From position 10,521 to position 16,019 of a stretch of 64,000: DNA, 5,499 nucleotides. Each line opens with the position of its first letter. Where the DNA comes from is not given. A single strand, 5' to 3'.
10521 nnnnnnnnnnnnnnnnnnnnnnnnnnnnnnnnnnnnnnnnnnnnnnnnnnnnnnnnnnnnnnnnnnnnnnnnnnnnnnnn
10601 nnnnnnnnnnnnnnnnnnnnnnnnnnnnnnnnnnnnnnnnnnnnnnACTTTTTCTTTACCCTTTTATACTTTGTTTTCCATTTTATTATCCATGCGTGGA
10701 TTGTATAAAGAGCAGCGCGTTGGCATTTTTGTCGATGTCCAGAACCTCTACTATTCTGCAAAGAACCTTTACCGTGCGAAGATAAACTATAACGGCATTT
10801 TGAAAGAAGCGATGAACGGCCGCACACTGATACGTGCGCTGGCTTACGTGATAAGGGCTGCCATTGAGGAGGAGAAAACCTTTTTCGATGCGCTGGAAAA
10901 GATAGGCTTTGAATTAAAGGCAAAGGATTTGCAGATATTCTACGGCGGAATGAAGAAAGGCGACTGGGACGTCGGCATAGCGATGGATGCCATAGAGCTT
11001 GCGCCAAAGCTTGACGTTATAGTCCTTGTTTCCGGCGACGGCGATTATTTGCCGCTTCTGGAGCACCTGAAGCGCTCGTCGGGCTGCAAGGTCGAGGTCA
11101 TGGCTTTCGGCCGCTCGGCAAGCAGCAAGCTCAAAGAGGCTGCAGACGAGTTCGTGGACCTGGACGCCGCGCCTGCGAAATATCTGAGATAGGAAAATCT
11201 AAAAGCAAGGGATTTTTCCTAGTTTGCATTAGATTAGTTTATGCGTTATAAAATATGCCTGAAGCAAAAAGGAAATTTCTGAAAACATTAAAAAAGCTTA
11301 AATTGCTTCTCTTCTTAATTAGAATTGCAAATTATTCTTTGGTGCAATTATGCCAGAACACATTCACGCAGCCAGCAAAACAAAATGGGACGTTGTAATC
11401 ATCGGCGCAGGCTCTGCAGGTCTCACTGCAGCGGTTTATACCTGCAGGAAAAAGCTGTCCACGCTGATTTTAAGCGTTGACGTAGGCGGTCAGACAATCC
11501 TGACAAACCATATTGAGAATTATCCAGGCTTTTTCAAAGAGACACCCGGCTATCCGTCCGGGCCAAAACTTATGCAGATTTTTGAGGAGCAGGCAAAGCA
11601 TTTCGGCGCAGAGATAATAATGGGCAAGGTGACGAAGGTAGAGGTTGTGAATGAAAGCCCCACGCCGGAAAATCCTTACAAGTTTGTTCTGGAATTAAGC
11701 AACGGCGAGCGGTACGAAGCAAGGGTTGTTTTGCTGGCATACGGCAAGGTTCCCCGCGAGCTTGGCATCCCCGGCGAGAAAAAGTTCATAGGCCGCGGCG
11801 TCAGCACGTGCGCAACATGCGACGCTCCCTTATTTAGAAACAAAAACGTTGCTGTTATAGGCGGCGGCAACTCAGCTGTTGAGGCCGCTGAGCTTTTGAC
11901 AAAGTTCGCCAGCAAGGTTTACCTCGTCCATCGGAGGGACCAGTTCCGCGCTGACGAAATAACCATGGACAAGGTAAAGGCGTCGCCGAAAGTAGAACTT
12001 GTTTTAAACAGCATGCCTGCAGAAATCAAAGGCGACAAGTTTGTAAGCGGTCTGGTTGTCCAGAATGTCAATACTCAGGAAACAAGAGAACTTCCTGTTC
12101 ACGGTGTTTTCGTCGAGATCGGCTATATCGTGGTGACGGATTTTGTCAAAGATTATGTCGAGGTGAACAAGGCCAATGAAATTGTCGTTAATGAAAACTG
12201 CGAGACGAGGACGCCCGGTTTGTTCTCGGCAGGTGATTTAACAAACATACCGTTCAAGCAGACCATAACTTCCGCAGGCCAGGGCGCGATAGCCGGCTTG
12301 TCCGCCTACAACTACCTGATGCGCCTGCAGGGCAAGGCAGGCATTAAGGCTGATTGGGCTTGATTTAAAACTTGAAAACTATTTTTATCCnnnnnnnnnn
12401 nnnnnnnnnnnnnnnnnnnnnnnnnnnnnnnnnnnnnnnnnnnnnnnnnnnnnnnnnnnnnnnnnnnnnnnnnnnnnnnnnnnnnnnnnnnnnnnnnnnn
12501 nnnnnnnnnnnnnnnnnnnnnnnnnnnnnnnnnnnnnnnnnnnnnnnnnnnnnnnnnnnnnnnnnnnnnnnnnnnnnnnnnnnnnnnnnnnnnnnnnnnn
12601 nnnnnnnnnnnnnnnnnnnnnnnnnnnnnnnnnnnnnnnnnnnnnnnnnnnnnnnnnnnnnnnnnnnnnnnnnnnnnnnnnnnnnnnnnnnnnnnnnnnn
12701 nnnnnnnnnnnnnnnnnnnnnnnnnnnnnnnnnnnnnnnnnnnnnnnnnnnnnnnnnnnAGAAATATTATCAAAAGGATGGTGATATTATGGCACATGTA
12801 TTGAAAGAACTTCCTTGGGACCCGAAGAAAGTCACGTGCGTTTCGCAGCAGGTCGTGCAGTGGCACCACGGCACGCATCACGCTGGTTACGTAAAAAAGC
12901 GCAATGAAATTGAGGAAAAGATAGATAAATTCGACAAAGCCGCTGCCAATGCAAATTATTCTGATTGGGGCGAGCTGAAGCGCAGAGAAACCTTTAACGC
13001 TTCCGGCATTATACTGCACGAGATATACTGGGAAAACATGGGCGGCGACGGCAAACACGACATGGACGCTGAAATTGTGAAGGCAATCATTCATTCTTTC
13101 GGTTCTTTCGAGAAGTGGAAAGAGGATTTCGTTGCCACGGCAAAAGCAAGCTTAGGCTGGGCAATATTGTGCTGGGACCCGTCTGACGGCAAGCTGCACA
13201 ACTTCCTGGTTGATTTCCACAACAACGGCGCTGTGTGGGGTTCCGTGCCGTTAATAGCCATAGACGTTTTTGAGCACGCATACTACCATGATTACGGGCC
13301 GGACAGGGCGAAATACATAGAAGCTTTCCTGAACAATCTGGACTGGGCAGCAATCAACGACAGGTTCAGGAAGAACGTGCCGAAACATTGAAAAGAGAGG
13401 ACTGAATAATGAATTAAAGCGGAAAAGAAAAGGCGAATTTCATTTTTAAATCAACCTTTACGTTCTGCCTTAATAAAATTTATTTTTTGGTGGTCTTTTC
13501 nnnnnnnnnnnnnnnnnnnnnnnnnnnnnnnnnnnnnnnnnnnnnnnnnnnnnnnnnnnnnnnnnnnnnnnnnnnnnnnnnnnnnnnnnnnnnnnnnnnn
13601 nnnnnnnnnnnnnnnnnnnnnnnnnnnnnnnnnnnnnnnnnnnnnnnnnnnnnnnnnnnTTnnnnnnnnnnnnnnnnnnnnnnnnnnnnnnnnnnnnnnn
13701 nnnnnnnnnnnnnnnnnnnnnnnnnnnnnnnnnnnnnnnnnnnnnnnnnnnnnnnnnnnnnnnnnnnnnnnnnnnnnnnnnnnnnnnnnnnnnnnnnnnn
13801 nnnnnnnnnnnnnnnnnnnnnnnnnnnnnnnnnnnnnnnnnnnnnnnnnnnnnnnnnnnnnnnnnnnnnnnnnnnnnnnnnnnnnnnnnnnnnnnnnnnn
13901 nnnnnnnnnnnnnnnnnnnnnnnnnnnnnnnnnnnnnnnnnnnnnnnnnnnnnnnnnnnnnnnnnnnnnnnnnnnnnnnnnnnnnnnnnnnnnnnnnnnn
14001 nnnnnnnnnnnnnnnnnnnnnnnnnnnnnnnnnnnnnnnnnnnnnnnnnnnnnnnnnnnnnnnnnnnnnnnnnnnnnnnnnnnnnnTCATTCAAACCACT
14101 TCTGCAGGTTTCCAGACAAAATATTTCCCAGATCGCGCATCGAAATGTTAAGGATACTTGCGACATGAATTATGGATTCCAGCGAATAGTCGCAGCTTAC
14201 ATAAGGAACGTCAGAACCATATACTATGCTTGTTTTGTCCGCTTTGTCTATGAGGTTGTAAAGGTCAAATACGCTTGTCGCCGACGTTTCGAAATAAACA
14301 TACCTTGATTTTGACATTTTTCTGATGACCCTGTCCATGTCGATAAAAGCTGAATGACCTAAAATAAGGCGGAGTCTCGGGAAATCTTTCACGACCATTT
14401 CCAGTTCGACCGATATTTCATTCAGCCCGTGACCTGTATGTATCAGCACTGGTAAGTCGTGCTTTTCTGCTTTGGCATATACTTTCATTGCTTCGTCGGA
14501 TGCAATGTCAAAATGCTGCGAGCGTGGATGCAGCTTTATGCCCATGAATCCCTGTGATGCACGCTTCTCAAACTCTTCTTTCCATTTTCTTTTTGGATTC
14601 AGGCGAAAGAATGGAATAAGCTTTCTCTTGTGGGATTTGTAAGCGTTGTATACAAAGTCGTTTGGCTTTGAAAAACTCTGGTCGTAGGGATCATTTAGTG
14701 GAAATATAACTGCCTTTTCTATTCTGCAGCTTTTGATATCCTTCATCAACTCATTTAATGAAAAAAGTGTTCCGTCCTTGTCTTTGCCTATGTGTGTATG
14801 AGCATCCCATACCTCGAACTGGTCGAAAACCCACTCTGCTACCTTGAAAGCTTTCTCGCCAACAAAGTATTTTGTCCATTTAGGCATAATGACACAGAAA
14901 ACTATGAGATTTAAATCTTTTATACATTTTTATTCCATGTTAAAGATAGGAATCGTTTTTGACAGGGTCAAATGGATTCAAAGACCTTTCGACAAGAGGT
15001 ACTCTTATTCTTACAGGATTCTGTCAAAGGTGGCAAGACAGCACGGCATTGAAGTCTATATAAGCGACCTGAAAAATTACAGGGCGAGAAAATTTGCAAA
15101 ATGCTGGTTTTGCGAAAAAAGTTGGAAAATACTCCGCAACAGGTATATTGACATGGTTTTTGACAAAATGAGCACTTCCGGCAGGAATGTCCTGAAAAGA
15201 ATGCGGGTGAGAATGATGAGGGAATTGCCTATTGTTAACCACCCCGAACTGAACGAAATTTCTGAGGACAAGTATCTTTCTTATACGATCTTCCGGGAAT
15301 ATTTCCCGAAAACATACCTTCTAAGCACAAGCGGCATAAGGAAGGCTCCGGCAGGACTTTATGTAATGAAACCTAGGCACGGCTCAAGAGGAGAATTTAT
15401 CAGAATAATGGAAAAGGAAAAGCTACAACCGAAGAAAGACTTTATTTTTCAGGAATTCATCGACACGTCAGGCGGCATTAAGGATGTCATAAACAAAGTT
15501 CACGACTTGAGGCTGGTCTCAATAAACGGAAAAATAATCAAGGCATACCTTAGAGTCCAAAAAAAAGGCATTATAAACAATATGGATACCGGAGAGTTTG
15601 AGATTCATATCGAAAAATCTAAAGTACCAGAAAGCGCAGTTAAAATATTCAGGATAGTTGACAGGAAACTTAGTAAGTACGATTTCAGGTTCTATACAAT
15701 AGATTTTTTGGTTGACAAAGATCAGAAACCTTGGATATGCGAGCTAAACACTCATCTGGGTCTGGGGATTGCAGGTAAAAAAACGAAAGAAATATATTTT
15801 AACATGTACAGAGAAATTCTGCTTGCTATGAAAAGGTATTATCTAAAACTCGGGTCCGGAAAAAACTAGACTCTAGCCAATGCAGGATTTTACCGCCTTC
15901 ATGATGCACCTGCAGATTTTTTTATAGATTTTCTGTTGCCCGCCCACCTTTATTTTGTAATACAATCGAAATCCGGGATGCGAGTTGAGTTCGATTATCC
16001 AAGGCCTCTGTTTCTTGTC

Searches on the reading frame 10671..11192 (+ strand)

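Call 39: search_protein_families(library=pfam, proteins=[window:10671-11192:+], max_evalue=0.001)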
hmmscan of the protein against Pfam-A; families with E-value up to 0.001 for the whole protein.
window:10671-11192:+ (173 aa): 1 family
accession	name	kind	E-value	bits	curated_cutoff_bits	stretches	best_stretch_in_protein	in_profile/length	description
PF01936.24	NYN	-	2.5e-36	125.8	24.2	1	16-165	1-145/145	NYN domain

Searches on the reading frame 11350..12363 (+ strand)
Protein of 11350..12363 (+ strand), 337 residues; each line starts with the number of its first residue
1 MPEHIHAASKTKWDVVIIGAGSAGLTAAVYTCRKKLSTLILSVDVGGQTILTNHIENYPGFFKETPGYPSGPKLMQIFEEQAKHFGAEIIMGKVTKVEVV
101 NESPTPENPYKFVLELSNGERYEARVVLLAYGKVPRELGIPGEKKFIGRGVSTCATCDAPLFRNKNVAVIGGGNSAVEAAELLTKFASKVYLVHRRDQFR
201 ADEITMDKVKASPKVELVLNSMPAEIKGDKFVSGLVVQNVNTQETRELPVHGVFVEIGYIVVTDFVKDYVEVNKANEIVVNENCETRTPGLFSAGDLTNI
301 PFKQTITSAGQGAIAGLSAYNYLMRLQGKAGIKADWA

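Call 40: search_protein_families(library=pfam, proteins=[window:11350-12363:+], max_evalue=0.001)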
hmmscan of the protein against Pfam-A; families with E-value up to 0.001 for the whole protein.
window:11350-12363:+ (337 aa): 13 families
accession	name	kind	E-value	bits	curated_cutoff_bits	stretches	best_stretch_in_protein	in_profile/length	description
PF07992.20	Pyr_redox_2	-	2.4e-47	162.2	26.1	1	14-306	2-285/291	Pyridine nucleotide-disulphide oxidoreductase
PF13738.12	Pyr_redox_3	-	2.2e-22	80.1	30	1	65-295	74-305/305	Pyridine nucleotide-disulphide oxidoreductase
PF00070.33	Pyr_redox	-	5.5e-15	56.1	22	1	166-237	1-79/82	Pyridine nucleotide-disulphide oxidoreductase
PF01134.28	GIDA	-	9.8e-09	35.2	22.1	0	14-49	1-29/391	Glucose inhibited division protein A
PF01946.23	Thi4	-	9.7e-07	28.7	26.2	1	12-47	17-55/235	Thi4 family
PF00890.30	FAD_binding_2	-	1.4e-05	24.9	20.4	0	14-42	1-29/414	FAD binding domain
PF03486.20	HI0933_like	-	7.4e-05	22.7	50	0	14-41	2-29/244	HI0933-like protein Rossmann domain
PF01266.30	DAO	-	9.3e-05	22.5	27.9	0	14-44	1-31/353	FAD dependent oxidoreductase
PF12831.13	FAD_oxidored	-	0.00023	21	27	0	14-42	1-29/416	FAD dependent oxidoreductase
PF13434.12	Lys_Orn_oxgnase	-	0.00028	20.6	21.3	0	95-203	119-229/339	L-lysine 6-monooxygenase/L-ornithine 5-monooxygenase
PF13450.12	NAD_binding_8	-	0.00035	21.2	21.9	0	17-41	1-25/68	NAD(P)-binding Rossmann-like domain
PF00743.25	FMO-like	-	0.00037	19.5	22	0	131-205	151-224/532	Flavin-binding monooxygenase-like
PF01262.27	AlaDh_PNT_C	-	0.00047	20.1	23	0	14-40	30-56/214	Alanine dehydrogenase/PNT, C-terminal domain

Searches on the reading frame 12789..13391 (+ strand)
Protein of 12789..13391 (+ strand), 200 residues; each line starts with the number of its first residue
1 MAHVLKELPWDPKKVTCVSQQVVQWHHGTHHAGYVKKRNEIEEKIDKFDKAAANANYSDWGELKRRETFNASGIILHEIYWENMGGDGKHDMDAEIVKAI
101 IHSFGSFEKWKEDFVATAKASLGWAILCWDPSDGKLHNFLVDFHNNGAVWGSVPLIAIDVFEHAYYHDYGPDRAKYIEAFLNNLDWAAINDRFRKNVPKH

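Call 40: search_protein_families(library=pfam, proteins=[window:12789-13391:+], max_evalue=0.001)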
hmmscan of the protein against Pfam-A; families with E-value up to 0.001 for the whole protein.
window:12789-13391:+ (200 aa): 2 families
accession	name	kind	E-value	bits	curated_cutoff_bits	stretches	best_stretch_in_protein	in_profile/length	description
PF02777.23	Sod_Fe_C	-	3.4e-28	98.1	20.9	1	94-192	3-102/102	Iron/manganese superoxide dismutases, C-terminal domain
PF00081.27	Sod_Fe_N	-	1.4e-15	58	27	1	3-84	2-81/82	Iron/manganese superoxide dismutases, alpha-hairpin domain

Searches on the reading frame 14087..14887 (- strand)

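Call 40: search_protein_families(library=pfam, proteins=[window:14087-14887:-], max_evalue=0.001)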
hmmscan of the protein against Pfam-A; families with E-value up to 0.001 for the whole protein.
window:14087-14887:- (266 aa): 1 family
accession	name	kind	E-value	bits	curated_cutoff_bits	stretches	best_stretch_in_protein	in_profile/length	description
PF04909.20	Amidohydro_2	-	3.2e-18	66.9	26.4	1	86-244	76-264/289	Amidohydrolase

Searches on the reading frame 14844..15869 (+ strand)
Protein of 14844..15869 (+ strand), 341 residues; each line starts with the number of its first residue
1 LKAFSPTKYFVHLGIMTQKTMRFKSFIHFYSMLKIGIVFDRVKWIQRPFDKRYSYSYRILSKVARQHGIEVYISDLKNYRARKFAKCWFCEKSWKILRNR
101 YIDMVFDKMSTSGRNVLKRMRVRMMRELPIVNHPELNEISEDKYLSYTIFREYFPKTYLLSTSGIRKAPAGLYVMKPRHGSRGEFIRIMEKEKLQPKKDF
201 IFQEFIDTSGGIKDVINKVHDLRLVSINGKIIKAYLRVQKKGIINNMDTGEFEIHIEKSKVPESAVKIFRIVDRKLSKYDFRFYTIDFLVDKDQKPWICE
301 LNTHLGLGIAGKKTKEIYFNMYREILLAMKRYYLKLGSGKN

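Call 40: search_protein_families(library=pfam, proteins=[window:14844-15869:+], max_evalue=0.001)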
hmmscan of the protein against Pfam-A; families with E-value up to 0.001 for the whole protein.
window:14844-15869:+ (341 aa): 4 families
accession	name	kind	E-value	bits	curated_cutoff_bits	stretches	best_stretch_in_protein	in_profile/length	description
PF02655.19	ATP-grasp_3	-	6.7e-07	30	23.2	1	141-251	2-115/160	ATP-grasp domain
PF03133.20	TTL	-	2.9e-06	27.2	20.1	0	279-327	233-281/292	Tubulin-tyrosine ligase family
PF14398.11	ATPgrasp_YheCD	-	6.8e-06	26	26.8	0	258-326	182-249/255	YheC/D like ATP-grasp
PF08443.16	RimK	-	0.00028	21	21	1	196-314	72-176/188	RimK-like ATP-grasp domain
